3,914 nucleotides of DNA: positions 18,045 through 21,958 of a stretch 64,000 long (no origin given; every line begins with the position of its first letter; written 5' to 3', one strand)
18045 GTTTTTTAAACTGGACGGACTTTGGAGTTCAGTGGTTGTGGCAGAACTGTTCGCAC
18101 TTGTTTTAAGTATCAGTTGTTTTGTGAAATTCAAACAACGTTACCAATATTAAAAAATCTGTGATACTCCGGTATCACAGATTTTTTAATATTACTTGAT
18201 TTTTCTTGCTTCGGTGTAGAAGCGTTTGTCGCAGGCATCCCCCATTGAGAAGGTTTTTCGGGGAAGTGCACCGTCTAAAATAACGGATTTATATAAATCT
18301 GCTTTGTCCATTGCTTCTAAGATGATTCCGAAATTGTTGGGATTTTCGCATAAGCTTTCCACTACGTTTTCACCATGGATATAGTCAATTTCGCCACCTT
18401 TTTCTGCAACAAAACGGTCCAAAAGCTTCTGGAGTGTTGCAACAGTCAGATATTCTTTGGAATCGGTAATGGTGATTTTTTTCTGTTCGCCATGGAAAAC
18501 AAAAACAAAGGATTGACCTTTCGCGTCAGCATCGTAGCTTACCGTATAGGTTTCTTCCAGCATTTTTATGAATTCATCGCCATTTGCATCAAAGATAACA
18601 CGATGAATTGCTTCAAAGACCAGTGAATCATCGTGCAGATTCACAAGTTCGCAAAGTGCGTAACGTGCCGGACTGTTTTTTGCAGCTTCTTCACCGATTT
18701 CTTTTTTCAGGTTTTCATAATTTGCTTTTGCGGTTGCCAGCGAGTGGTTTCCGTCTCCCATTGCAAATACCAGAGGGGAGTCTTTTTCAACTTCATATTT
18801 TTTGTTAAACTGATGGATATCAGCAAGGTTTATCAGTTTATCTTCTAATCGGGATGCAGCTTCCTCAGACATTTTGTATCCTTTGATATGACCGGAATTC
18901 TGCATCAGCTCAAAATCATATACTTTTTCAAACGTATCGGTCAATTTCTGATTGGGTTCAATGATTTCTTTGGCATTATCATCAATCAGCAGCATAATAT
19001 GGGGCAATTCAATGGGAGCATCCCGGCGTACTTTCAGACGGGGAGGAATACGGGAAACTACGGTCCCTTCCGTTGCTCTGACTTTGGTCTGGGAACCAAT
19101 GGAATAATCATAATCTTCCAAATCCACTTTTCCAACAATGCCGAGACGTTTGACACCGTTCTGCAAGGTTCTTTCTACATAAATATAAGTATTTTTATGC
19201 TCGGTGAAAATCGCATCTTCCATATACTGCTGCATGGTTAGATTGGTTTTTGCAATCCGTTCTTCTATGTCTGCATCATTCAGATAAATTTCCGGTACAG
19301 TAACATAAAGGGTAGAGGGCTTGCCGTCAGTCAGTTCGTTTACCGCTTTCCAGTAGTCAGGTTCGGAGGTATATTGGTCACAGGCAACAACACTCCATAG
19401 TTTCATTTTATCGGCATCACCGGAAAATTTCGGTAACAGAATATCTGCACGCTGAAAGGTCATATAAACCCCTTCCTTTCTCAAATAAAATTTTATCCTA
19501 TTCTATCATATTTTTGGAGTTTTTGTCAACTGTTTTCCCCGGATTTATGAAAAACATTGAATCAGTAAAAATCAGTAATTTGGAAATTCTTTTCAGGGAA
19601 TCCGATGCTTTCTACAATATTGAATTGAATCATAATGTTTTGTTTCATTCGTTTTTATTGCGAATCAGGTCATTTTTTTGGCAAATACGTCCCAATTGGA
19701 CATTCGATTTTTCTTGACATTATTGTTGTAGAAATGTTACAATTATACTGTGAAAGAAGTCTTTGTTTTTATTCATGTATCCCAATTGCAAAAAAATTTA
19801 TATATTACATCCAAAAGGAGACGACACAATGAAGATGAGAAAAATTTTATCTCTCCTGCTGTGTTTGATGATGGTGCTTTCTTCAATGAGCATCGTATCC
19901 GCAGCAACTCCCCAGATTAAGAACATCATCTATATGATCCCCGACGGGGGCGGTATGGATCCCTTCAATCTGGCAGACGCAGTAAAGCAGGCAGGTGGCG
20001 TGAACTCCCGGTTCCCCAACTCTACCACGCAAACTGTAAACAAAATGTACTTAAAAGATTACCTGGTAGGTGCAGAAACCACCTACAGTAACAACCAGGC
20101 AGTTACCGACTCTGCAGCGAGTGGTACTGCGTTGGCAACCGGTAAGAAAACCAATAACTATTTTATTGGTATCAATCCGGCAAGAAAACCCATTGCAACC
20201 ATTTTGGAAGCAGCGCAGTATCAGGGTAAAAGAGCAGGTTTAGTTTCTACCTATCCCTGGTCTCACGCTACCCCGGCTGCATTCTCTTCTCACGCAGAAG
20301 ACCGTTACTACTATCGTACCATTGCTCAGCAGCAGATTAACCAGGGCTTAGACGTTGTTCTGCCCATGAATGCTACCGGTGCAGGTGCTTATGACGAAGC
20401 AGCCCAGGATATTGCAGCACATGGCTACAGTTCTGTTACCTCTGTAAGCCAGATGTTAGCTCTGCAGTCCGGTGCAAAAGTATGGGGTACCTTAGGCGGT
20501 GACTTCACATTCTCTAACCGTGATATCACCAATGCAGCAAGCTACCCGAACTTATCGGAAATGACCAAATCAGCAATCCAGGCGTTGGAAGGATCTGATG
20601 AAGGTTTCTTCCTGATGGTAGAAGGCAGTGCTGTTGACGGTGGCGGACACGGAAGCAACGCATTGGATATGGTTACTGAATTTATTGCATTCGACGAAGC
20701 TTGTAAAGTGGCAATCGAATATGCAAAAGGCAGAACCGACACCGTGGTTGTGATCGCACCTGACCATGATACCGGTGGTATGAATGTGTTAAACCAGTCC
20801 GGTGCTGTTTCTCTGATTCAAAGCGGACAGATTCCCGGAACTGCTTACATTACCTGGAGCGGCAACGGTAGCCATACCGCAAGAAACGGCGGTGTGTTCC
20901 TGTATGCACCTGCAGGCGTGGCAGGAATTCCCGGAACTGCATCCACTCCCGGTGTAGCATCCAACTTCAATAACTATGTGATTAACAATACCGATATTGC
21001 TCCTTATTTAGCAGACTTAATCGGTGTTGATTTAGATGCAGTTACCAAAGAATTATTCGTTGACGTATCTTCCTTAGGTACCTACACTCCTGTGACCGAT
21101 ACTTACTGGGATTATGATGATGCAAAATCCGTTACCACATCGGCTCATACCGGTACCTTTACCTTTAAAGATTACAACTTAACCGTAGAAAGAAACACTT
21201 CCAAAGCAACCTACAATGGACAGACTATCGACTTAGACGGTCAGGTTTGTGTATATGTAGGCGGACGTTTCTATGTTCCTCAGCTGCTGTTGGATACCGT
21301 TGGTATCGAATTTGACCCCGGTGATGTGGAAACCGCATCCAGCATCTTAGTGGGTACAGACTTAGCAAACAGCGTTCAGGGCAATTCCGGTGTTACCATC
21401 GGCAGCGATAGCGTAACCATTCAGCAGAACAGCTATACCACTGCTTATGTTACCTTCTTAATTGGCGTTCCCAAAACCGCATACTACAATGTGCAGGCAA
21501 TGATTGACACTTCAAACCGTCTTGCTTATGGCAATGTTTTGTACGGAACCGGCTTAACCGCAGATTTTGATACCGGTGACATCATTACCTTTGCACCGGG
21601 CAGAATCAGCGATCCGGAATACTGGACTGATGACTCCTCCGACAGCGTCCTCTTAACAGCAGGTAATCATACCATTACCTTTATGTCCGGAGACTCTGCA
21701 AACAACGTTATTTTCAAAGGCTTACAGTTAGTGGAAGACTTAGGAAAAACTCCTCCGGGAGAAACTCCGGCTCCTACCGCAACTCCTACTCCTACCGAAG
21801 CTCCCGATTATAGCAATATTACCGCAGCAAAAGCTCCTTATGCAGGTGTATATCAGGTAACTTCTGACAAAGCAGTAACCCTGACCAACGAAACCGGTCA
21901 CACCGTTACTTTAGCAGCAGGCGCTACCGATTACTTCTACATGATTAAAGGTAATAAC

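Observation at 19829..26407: Giant secreted protein joining an alkaline-phosphatase domain to an SGNH esterase domain across ~1,300 aa of binding-type modules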

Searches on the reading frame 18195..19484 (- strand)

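Call 18: search_protein_families(library=pfam, proteins=[window:18195-19484:-], max_evalue=0.001)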
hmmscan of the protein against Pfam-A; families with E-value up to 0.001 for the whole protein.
window:18195-19484:- (430 aa): 1 family
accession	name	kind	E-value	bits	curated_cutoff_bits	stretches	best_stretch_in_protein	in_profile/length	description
PF06245.16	DUF1015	-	2.6e-64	217.6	25.8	1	25-356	10-323/325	Protein of unknown function (DUF1015)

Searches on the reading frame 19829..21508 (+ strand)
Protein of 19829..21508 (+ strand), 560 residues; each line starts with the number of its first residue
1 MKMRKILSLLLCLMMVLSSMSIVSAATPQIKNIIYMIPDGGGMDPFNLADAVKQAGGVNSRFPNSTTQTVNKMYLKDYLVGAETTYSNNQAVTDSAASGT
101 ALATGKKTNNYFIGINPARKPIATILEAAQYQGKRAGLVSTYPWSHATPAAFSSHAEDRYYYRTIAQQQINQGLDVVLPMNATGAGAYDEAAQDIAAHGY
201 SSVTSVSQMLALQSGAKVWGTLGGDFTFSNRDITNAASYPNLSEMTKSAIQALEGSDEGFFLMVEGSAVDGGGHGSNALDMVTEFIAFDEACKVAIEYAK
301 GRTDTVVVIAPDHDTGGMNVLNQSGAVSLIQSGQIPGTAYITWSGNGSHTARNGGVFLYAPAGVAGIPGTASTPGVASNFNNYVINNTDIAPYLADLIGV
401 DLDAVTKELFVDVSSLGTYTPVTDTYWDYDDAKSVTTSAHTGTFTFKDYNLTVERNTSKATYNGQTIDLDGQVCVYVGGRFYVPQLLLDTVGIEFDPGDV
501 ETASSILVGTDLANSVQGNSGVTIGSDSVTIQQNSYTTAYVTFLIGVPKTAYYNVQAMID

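Call 8: search_solved_structures(query=window:19829-21508:+, show_alignments=2, max_evalue=0.01)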
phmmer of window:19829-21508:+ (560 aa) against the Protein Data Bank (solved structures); distinct sequences matched with E-value up to 0.01: 56.
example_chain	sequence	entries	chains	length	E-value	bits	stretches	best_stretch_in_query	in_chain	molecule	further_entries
3wbh_A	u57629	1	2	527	1e-41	146.5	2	14-179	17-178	Alkaline phosphatase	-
7qow_A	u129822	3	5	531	1.8e-40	142.4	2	222-320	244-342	Alkaline phosphatase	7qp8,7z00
6qsq_A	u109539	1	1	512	1.3e-39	139.5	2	222-321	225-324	Alkaline phosphatase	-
3e2d_A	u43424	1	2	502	1.6e-39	139.2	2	222-320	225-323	Alkaline phosphatase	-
6t26_A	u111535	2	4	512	1.7e-39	139.1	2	222-320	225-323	Alkaline phosphatase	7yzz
3a52_A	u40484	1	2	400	1.7e-35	126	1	64-320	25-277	Cold-active alkaline phosphatase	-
2iuc_B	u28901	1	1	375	3.3e-28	101.9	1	1-362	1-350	ALKALINE PHOSPHATASE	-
1khj_A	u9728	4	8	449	4.4e-28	101.5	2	237-348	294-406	Alkaline phosphatase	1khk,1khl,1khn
1y7a_A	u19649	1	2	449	9.6e-28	100.4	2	237-348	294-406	Alkaline phosphatase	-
2anh_A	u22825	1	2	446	9.7e-28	100.4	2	237-348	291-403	ALKALINE PHOSPHATASE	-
1ani_A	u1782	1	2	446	1e-27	100.3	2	237-348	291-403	ALKALINE PHOSPHATASE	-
2iuc_A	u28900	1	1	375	1.1e-27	100.2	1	1-362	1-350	ALKALINE PHOSPHATASE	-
1kh4_A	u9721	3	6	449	7.8e-27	97.4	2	237-348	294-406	ALKALINE PHOSPHATASE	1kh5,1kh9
2w5x_A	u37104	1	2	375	8.7e-27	97.2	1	1-362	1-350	ALKALINE PHOSPHATASE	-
1alk_A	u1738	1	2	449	1.1e-26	96.9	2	237-348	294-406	ALKALINE PHOSPHATASE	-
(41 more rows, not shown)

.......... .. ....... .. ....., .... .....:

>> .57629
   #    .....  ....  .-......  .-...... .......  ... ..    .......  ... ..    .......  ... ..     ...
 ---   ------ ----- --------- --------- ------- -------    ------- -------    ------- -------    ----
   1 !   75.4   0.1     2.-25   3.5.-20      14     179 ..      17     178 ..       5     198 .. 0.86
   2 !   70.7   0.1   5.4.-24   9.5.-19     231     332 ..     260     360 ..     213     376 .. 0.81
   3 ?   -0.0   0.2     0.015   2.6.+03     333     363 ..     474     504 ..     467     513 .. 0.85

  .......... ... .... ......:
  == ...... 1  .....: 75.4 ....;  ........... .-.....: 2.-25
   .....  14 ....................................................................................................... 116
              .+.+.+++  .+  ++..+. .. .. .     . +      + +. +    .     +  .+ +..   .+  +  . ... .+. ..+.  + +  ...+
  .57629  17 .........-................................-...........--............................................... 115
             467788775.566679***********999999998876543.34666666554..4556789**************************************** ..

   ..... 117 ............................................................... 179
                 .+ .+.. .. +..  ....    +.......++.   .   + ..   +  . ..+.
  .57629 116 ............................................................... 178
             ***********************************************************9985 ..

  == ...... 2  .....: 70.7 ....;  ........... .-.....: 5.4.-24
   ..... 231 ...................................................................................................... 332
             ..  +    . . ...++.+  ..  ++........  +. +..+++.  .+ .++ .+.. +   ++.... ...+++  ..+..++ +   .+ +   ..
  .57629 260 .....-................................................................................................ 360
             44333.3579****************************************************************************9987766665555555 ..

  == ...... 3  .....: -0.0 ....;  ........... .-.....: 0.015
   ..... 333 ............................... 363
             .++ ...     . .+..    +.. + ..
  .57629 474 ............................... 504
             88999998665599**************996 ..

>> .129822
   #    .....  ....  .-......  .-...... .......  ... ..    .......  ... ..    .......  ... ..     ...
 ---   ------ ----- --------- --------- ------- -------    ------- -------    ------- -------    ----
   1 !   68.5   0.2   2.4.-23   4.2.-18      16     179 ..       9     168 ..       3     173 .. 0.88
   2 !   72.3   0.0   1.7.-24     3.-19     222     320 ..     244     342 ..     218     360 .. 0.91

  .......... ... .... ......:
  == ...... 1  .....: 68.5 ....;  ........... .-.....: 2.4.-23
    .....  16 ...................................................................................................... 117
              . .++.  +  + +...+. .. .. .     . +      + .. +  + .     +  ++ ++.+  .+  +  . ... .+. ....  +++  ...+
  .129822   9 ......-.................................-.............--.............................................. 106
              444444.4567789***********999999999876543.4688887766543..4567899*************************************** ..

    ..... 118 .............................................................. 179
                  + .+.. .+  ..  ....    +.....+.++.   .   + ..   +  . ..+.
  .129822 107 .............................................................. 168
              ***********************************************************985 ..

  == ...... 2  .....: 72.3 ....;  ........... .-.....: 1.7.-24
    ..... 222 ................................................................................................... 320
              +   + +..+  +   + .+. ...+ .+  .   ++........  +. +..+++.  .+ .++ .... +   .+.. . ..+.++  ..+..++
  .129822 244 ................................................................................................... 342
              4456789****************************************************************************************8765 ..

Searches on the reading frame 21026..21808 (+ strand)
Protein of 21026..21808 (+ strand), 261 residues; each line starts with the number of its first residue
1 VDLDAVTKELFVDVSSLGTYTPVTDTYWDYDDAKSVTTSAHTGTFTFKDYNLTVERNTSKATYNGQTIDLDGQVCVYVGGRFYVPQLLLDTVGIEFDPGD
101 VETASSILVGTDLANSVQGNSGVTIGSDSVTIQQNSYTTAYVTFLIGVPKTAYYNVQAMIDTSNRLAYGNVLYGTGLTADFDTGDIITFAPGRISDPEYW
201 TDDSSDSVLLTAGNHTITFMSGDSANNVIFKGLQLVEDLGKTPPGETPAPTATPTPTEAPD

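Call 53: search_protein_families(library=pfam, proteins=[window:21026-21808:+], max_evalue=5)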
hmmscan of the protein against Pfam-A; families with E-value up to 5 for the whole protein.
window:21026-21808:+ (261 aa): 1 family
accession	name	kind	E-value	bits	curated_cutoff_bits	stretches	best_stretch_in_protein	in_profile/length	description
PF07833.16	Cu_amine_oxidN1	-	0.0094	16.3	24.2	1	41-87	40-87/108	Copper amine oxidase N-terminal domain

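Call 60: predict_structure(alignment_id=A4)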
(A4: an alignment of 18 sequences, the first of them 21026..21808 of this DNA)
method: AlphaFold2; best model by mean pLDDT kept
length: 261 residues; sequences in the alignment: 18
mean_pLDDT: 74.1   pTM: 0.55
mean pLDDT of the five models: 74.1, 73.5, 73.3, 71.4, 66.5
residues with pLDDT >= 90: 22; 70-90: 153; 50-70: 58; < 50: 28
segments of 3 or more residues with pLDDT < 50: 1-6, 165-170, 249-261
pLDDT, mean of each block of 10 residues (from residue 1): 50 81 77 75 83 88 89 78 85 69 65 87 85 69 87 84 52 68 84 58 76 89 68 81 61 41 39
secondary structure, 60 per line:
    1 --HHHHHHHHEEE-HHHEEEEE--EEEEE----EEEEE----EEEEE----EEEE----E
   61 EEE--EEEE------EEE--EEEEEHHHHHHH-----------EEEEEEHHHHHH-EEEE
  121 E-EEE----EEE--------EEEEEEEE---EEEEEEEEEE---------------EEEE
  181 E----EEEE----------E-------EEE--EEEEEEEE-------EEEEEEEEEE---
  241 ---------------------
elements in order: H3-10 E11-13 E18-22 E25-29 E34-38 E43-47 E52-55 E60-63 E66-69 E76-78 E81-85 H86-92 E104-109 H110-115 E117-121 E123-125 E130-132 E141-148 E152-161 E177-181 E186-189 E208-210 E213-220 E228-237
